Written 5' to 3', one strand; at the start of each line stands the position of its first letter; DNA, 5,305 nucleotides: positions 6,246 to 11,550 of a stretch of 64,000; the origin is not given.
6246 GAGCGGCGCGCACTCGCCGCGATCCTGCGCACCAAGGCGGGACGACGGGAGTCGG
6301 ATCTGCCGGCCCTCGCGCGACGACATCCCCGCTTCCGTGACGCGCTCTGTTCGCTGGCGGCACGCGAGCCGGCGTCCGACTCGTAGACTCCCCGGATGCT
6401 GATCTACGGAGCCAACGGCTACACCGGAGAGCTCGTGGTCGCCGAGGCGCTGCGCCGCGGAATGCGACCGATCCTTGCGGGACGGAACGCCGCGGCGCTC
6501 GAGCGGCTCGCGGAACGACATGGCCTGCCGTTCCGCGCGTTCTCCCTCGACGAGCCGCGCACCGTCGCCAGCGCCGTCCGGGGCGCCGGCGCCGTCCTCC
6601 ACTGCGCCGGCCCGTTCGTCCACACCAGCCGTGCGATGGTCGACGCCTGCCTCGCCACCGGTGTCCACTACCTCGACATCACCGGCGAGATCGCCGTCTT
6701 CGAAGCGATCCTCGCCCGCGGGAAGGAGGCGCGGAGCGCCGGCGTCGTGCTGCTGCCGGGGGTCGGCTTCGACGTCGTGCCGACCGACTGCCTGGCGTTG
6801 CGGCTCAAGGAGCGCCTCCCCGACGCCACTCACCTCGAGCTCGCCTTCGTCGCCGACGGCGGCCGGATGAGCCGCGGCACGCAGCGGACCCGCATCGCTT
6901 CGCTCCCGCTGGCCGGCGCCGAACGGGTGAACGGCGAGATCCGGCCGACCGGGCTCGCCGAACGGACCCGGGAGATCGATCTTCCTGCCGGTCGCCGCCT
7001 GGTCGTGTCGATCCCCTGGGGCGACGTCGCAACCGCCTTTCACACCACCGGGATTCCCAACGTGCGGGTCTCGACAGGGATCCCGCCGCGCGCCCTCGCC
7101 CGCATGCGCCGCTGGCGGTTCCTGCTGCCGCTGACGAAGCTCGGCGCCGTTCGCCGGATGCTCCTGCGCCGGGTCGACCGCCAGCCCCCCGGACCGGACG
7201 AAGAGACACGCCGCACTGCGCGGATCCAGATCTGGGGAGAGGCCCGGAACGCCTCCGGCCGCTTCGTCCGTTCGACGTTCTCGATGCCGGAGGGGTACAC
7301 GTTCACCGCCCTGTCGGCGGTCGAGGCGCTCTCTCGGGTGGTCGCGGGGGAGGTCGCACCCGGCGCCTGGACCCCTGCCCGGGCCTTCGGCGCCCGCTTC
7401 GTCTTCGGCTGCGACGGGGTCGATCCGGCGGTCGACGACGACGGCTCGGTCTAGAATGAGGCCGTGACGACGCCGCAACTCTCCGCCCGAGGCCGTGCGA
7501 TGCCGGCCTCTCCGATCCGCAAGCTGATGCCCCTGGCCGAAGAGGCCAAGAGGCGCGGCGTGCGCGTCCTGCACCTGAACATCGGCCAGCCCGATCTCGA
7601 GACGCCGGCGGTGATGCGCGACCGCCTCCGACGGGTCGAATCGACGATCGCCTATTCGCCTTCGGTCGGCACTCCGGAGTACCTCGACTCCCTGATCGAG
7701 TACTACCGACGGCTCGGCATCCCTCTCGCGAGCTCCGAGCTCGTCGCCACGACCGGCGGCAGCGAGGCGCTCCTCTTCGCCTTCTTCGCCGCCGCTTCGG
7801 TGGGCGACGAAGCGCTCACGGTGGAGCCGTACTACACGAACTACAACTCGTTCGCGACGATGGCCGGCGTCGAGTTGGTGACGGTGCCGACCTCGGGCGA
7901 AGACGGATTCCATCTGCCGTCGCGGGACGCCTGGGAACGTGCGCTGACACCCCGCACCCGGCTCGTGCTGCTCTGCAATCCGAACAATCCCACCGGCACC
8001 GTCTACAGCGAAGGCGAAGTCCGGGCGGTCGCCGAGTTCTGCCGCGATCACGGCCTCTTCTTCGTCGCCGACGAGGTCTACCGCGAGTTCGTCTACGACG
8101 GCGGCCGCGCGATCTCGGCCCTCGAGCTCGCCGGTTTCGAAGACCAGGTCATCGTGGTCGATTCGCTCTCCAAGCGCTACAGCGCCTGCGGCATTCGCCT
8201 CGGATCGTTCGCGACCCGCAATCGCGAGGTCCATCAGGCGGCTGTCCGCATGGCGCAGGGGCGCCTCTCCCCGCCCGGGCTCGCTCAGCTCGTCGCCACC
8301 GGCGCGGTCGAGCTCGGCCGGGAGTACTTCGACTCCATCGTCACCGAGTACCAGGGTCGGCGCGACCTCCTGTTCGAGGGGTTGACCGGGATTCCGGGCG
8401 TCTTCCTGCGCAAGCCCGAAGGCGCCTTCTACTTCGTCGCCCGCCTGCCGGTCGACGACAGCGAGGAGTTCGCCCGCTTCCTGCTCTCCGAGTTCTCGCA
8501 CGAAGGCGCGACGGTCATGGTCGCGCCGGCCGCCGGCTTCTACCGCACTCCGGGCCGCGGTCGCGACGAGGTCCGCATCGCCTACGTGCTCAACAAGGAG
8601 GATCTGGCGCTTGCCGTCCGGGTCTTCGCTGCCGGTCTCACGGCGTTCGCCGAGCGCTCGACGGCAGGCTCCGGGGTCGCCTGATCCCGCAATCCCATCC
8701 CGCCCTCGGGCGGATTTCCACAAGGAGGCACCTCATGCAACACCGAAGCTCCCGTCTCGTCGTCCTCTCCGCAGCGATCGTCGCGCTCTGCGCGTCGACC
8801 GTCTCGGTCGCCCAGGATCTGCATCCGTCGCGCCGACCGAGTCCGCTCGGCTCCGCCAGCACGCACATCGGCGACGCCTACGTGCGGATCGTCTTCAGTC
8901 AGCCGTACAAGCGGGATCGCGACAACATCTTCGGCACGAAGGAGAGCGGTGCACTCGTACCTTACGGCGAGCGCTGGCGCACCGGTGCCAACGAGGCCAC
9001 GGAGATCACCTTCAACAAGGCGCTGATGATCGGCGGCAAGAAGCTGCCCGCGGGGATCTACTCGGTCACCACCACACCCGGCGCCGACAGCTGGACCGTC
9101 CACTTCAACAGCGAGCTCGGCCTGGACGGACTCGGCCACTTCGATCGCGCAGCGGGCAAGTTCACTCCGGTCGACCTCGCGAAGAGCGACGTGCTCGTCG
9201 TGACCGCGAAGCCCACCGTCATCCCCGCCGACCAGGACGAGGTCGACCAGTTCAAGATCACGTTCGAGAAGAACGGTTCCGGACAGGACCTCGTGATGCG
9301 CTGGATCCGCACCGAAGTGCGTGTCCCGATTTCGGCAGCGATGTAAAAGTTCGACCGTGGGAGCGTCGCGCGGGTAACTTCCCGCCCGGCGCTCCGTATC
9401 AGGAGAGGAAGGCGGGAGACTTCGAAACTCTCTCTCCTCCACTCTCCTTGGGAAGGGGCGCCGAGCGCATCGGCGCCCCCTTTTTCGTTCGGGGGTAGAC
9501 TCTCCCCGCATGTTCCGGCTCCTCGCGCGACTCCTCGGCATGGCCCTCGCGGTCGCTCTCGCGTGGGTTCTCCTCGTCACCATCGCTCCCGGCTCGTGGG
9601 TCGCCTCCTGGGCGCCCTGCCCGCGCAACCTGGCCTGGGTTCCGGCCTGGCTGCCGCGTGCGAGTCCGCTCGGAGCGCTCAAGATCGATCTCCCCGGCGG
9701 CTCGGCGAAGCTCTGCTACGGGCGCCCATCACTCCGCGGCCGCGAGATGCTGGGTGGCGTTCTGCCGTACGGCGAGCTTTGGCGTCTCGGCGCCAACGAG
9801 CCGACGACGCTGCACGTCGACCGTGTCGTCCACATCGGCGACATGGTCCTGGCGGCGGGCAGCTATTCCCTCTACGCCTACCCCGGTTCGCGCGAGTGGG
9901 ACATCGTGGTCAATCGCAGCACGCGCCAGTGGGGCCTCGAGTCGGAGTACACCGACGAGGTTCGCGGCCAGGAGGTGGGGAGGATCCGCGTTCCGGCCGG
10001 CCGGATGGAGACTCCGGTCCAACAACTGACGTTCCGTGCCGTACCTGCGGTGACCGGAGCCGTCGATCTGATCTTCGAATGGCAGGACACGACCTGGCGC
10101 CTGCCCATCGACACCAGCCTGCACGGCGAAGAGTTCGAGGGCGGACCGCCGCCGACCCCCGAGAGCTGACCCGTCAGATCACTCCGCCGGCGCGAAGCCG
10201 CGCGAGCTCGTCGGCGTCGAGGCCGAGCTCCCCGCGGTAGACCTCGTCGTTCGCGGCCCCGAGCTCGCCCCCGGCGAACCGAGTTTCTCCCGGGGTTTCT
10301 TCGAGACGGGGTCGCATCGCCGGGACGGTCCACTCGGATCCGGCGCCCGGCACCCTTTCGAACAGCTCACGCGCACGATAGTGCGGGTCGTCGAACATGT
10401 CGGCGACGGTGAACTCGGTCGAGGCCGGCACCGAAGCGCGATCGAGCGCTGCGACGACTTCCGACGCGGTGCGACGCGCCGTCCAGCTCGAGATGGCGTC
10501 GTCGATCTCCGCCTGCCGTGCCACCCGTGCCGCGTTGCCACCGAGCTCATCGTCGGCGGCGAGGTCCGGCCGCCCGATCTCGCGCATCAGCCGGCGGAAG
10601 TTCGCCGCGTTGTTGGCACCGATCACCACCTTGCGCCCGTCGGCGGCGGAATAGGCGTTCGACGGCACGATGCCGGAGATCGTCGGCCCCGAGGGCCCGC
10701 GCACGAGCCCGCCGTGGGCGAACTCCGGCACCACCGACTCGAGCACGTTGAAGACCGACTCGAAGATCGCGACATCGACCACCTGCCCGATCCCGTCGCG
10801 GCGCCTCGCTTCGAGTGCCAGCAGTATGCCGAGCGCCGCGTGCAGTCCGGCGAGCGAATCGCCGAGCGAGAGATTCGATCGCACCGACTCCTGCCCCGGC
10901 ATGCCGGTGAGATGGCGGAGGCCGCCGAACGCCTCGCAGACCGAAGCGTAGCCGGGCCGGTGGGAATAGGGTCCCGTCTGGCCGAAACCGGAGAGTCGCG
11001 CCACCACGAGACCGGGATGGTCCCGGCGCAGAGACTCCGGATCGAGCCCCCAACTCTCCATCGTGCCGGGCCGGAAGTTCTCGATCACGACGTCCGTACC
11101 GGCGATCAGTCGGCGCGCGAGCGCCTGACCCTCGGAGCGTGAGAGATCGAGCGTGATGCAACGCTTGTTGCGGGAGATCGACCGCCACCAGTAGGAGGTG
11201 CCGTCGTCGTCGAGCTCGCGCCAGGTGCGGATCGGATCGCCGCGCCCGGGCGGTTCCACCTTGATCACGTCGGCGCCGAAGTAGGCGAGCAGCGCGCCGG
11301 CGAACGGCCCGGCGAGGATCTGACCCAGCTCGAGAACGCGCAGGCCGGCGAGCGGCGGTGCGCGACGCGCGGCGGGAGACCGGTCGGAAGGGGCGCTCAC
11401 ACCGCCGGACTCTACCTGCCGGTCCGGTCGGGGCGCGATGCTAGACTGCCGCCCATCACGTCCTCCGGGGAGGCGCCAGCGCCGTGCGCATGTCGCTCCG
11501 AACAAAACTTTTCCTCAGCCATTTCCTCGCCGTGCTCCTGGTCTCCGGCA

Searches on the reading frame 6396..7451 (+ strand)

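Call 53: search_protein_families(library=pfam, proteins=[window:6396-7451:+], max_evalue=0.001)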
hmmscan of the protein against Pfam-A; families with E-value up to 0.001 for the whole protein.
window:6396-7451:+ (352 aa): 3 families
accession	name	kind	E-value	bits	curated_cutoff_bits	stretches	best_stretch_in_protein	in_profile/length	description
PF03435.24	Sacchrp_dh_NADP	-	8.2e-13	49.2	25.1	1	2-119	2-128/129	Saccharopine dehydrogenase NADP binding domain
PF13460.12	NAD_binding_10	-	1.4e-08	35.3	27.2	1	5-91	1-91/184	NAD(P)H-binding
PF01370.27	Epimerase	-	0.00037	20.4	20.9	1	1-110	1-107/240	NAD dependent epimerase/dehydratase family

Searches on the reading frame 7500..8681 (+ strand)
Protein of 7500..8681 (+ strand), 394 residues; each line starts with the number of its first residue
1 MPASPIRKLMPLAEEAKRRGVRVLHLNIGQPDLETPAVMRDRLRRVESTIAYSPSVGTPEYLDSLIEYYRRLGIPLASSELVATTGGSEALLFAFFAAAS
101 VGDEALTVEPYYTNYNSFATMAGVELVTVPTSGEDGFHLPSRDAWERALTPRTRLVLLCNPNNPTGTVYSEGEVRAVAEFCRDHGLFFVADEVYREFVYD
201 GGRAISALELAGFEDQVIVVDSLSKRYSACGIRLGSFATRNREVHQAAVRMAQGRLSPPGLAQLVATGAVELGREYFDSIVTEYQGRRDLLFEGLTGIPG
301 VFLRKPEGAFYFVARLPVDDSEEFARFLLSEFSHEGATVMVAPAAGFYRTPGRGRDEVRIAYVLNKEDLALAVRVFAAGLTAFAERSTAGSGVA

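Call 53: search_protein_families(library=pfam, proteins=[window:7500-8681:+], max_evalue=0.001)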
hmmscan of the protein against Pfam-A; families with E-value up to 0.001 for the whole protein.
window:7500-8681:+ (394 aa): 3 families
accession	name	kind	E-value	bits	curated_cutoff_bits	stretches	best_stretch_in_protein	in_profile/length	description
PF00155.27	Aminotran_1_2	-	1.5e-51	176.2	19.7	1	23-370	3-355/361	Aminotransferase class I and II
PF01212.27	Beta_elim_lyase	-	2.4e-05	24.2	27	1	119-191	91-168/288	Beta-eliminating lyase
PF01053.26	Cys_Met_Meta_PP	-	0.00016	20.8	27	1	81-194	70-176/381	Cys/Met metabolism PLP-dependent enzyme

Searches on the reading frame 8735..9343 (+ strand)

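Call 53: search_protein_families(library=pfam, proteins=[window:8735-9343:+], max_evalue=0.001)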
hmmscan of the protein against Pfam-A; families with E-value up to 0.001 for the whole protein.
window:8735-9343:+ (203 aa): 1 family
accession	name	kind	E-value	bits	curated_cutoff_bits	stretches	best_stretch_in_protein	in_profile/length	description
PF11138.13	DUF2911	-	1.8e-33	115.8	27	1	36-199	1-145/145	Protein of unknown function (DUF2911)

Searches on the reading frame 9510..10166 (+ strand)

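Call 53: search_protein_families(library=pfam, proteins=[window:9510-10166:+], max_evalue=0.001)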
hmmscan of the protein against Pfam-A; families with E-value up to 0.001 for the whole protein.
window:9510-10166:+ (219 aa): 1 family
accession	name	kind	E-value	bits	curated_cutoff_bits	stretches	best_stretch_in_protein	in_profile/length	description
PF11138.13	DUF2911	-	8.2e-33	113.7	27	1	56-200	5-145/145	Protein of unknown function (DUF2911)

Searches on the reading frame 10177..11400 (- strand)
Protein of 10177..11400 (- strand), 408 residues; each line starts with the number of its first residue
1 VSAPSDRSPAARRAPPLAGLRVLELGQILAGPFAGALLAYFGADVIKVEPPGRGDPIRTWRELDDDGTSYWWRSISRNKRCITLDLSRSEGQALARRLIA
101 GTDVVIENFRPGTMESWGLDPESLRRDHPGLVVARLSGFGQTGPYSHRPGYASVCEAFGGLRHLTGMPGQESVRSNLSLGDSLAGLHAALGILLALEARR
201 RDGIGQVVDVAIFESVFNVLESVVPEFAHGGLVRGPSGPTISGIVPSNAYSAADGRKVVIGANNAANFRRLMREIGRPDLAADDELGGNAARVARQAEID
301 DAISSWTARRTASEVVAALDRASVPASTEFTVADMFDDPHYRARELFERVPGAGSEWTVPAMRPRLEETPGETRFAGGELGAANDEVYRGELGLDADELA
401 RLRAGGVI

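Call 53: search_protein_families(library=pfam, proteins=[window:10177-11400:-], max_evalue=0.001)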
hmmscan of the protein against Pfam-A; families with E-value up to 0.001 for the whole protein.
window:10177-11400:- (408 aa): 1 family
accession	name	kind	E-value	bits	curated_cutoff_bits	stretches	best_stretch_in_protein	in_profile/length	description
PF02515.22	CoA_transf_3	-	6e-113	378.1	23.3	1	17-381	1-363/366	CoA-transferase family III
